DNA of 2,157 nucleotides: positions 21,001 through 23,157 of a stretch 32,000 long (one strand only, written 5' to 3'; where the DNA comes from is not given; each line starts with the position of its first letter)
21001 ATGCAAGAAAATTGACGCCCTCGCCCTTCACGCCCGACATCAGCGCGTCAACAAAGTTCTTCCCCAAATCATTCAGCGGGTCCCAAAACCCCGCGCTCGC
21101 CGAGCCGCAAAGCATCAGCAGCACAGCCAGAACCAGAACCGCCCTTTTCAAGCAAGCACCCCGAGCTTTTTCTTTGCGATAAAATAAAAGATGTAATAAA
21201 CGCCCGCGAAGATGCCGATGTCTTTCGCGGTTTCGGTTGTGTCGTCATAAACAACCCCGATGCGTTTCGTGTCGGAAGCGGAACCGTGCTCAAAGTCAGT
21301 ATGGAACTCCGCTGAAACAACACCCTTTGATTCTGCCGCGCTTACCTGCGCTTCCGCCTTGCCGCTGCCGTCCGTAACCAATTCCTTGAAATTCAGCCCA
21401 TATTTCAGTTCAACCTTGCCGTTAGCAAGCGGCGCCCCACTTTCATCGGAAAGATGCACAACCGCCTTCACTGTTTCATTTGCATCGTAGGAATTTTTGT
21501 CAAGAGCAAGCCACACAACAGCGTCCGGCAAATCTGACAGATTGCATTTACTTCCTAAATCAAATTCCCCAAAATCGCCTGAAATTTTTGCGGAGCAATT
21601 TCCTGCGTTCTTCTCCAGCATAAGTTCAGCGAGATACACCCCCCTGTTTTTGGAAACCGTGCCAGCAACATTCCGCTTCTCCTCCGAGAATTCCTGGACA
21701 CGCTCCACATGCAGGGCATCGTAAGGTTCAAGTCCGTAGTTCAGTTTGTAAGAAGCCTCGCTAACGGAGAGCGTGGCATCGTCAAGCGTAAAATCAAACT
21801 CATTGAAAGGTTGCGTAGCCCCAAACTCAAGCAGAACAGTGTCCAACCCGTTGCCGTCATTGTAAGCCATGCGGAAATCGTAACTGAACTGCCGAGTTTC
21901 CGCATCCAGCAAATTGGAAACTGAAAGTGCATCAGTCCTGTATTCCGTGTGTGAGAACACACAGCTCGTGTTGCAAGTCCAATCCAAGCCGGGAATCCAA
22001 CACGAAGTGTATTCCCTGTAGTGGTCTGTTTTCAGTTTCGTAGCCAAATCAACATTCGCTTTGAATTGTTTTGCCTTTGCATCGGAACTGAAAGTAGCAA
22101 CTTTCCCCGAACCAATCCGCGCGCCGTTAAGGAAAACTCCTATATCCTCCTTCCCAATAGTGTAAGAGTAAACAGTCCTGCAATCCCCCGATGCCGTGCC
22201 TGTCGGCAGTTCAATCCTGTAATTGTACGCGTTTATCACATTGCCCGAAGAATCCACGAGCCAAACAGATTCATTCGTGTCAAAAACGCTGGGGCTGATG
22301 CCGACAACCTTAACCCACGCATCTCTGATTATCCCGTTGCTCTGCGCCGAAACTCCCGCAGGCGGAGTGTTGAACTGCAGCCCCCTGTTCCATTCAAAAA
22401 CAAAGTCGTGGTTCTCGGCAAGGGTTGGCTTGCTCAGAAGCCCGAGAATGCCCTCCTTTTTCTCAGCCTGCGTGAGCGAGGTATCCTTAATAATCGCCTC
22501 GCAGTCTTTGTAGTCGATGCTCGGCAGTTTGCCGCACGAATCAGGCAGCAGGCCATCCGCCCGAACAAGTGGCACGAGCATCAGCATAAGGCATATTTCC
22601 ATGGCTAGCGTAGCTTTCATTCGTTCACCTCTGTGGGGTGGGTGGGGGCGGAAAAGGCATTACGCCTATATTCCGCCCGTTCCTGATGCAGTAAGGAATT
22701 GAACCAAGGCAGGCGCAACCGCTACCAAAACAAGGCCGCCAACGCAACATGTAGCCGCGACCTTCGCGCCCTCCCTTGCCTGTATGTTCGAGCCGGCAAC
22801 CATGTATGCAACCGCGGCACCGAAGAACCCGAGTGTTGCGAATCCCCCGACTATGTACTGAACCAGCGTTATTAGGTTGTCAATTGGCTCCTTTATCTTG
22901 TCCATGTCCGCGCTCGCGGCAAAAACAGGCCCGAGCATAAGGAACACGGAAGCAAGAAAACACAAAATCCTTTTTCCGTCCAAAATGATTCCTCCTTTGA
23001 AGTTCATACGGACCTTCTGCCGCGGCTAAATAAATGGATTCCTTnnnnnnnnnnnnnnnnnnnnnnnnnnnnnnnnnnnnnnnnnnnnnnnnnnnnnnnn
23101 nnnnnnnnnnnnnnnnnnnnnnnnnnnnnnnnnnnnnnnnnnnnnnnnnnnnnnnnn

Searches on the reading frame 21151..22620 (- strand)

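Call 5: search_protein_families(library=pfam, proteins=[window:21151-22620:-], max_evalue=1)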
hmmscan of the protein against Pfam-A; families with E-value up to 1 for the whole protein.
window:21151-22620:- (490 aa): 4 families
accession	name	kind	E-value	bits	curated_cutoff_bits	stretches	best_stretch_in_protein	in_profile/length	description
PF02369.22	Big_1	-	0.0053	17.3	34.9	1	379-434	14-74/93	Bacterial Ig-like domain (group 1)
PF09134.16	Invasin_D3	-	0.0099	16.8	33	1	378-442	14-83/98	Invasin, domain 3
PF01835.25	MG2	-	0.074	13.9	32.8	1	369-441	2-67/96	MG2 domain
PF18841.7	B_solenoid_dext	-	0.12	13.2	30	1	271-292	1-22/33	Beta solenoid repeat from Dextranase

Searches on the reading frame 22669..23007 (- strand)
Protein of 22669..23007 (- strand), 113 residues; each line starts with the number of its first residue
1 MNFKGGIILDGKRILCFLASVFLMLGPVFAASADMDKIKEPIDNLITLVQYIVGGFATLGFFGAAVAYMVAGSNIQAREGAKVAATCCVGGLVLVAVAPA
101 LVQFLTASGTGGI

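Call 24: search_protein_families(library=pfam, proteins=[window:22669-23007:-], max_evalue=0.01)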
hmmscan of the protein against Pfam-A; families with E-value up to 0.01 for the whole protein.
window:22669-23007:- (113 aa): 2 families
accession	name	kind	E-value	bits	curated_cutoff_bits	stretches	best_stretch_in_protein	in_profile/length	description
PF18895.5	T4SS_pilin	-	6.6e-10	39.4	26.6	1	36-105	3-71/71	Type IV secretion system pilin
PF04956.18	TrbC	-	1.1e-08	35.6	27.9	1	14-104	14-97/98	TrbC/VIRB2 pilin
